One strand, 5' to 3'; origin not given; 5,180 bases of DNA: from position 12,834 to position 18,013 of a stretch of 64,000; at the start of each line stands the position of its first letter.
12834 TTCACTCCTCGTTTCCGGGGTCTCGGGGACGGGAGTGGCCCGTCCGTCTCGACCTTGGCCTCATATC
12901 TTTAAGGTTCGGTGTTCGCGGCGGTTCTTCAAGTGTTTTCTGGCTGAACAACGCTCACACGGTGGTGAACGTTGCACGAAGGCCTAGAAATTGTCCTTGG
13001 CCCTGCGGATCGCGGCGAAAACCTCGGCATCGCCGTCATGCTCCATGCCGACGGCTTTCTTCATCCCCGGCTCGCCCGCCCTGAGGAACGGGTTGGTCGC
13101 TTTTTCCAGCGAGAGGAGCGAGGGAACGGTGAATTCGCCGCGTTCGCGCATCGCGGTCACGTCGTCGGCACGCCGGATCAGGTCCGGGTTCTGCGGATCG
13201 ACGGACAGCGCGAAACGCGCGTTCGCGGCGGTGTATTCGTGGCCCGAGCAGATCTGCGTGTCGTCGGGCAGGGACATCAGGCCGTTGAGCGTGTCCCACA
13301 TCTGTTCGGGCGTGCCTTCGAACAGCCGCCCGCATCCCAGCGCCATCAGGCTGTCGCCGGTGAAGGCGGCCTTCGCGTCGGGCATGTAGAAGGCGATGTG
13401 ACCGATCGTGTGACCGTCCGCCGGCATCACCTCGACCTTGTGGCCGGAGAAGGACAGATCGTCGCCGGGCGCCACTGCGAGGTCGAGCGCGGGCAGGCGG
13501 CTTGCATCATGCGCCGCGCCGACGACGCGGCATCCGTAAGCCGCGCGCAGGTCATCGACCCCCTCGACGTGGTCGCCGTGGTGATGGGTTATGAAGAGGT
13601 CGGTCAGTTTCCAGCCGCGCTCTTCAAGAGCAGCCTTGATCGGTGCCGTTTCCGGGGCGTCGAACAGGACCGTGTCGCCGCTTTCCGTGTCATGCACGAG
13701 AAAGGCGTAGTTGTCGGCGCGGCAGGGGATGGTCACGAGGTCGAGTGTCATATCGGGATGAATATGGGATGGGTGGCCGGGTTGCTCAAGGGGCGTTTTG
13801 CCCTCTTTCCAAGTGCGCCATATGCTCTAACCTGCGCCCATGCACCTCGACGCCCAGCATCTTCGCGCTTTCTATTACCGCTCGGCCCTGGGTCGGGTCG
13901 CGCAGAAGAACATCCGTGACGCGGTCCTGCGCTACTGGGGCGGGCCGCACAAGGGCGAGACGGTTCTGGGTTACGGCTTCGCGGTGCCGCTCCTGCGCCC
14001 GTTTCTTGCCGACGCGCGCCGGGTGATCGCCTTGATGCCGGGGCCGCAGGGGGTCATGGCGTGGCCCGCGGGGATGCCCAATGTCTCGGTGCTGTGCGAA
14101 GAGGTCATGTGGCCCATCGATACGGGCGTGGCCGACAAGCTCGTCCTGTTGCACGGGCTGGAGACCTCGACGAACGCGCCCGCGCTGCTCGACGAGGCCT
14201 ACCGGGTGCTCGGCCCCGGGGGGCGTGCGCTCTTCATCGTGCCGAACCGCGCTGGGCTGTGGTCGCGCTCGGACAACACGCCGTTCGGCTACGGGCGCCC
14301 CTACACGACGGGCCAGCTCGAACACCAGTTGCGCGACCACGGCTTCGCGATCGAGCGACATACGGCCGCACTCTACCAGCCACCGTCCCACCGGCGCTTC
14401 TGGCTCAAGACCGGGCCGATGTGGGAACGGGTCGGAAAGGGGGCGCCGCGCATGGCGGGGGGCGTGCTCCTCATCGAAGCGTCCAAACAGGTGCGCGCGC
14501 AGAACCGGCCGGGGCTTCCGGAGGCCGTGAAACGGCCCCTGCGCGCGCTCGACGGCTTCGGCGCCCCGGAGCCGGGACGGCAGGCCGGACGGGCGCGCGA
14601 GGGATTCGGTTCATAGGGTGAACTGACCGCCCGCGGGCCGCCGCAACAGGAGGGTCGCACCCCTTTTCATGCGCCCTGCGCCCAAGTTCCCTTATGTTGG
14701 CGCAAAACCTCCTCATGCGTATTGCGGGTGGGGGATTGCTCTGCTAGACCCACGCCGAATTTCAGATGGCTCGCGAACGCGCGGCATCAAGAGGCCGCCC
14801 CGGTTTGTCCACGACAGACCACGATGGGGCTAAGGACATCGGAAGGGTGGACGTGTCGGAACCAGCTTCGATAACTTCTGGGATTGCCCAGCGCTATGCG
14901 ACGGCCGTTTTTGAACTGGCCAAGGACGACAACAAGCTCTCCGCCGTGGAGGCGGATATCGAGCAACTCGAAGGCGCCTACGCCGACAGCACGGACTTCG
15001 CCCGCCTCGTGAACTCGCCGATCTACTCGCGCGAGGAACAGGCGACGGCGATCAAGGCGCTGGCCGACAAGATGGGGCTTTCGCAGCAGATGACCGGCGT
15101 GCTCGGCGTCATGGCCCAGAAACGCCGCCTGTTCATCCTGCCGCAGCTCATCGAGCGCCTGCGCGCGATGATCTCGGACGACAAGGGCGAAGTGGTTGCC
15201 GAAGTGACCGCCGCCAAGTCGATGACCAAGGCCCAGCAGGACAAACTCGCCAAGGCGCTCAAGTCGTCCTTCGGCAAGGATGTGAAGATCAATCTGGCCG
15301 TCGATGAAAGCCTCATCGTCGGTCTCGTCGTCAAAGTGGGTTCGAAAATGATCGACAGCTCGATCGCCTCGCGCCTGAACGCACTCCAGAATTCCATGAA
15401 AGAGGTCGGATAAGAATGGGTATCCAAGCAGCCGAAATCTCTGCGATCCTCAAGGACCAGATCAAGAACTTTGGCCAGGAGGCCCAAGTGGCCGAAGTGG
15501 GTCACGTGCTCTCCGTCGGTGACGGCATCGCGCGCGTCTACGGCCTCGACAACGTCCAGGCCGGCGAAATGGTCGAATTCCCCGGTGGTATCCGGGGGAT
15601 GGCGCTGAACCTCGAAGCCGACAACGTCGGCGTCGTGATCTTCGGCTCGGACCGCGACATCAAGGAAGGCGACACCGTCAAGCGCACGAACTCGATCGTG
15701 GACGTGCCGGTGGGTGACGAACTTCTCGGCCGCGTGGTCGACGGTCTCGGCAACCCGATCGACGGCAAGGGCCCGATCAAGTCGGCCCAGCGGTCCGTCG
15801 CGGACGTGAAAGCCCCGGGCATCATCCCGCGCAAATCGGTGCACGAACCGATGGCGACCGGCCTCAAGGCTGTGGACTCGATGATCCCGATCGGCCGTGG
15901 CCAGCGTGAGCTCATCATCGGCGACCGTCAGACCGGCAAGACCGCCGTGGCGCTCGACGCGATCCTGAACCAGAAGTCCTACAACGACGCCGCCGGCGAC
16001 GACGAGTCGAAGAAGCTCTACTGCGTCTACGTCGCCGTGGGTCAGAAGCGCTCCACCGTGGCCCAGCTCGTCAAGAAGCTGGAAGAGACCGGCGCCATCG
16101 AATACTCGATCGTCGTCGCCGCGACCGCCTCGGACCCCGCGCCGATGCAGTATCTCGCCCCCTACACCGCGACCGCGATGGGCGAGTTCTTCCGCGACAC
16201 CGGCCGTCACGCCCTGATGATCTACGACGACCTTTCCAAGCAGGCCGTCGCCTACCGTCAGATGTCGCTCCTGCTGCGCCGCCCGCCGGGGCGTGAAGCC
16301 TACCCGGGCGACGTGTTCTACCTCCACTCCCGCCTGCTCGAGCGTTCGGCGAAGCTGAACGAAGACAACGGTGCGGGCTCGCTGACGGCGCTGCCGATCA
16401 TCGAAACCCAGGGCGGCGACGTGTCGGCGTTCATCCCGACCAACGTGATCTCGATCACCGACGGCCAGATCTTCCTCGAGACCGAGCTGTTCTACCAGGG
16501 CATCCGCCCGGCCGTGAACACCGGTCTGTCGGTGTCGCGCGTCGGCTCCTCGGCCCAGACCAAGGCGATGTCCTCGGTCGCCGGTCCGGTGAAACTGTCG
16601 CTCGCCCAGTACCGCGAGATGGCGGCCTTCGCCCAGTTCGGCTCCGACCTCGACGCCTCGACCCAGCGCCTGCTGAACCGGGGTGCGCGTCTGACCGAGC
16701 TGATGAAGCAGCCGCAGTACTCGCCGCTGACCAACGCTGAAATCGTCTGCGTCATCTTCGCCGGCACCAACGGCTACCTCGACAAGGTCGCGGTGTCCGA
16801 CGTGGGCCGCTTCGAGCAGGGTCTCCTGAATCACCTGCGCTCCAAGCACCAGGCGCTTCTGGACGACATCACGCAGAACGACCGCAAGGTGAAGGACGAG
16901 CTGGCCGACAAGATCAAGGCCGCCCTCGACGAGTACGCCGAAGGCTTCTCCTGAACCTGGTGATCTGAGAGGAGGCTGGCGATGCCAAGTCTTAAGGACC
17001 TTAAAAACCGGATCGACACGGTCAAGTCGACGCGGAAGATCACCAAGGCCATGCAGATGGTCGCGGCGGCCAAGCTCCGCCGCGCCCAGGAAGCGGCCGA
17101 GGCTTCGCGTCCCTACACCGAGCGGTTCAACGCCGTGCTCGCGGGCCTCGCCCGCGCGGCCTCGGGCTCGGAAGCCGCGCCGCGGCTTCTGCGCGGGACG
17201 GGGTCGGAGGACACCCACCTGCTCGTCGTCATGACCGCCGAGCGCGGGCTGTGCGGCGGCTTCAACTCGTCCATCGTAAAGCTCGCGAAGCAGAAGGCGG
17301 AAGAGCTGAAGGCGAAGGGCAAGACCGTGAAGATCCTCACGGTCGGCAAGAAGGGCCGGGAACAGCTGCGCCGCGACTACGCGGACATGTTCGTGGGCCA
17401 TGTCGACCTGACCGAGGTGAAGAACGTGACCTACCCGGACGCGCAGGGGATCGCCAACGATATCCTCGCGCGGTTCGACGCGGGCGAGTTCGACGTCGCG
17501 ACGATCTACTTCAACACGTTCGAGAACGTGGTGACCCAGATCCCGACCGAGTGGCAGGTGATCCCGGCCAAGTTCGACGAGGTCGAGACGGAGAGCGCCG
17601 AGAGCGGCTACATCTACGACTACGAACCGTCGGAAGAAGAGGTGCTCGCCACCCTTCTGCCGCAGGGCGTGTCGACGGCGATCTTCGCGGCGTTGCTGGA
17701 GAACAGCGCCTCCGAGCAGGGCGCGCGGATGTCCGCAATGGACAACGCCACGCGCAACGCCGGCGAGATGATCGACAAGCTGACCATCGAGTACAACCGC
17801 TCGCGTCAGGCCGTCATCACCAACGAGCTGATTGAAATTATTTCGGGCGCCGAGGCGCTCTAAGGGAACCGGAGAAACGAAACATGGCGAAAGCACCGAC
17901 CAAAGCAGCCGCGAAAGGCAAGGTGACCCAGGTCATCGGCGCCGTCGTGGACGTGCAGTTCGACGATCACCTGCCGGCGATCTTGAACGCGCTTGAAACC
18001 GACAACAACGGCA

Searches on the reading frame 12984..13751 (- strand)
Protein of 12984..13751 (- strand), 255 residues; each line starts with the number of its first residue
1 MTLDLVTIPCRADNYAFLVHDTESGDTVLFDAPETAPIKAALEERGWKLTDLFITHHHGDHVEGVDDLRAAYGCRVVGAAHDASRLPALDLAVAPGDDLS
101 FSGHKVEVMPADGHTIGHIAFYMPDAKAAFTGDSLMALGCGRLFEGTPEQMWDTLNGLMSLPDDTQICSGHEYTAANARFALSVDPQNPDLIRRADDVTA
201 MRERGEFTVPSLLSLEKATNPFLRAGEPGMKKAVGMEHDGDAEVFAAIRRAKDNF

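Call 61: search_protein_families(library=pfam, proteins=[window:12984-13751:-], max_evalue=1e-8)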
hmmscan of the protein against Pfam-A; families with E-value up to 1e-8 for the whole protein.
window:12984-13751:- (255 aa): 2 families
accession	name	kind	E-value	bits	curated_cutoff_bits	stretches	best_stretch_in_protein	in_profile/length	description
PF16123.11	HAGH_C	-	1.2e-27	96.5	25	1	172-255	1-83/83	Hydroxyacylglutathione hydrolase C-terminus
PF00753.33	Lactamase_B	-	5.4e-17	62.8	22.7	1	16-171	8-196/196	Metallo-beta-lactamase superfamily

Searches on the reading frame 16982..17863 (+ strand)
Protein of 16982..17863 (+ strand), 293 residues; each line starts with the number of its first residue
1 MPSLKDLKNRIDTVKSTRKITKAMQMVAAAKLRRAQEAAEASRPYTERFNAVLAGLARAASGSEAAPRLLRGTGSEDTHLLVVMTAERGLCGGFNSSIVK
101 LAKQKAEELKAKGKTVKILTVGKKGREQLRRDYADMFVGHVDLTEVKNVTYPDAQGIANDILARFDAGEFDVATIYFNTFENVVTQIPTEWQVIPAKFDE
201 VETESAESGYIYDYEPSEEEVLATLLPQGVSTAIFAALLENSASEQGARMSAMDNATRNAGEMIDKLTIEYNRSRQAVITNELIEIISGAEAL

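Call 61: search_protein_families(library=pfam, proteins=[window:16982-17863:+], max_evalue=1e-8)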
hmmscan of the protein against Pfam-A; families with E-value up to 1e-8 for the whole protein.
window:16982-17863:+ (293 aa): 1 family
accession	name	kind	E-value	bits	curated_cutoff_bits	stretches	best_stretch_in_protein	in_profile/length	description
PF00231.24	ATP-synt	-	7.9e-99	331.4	39.9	1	3-293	1-285/285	ATP synthase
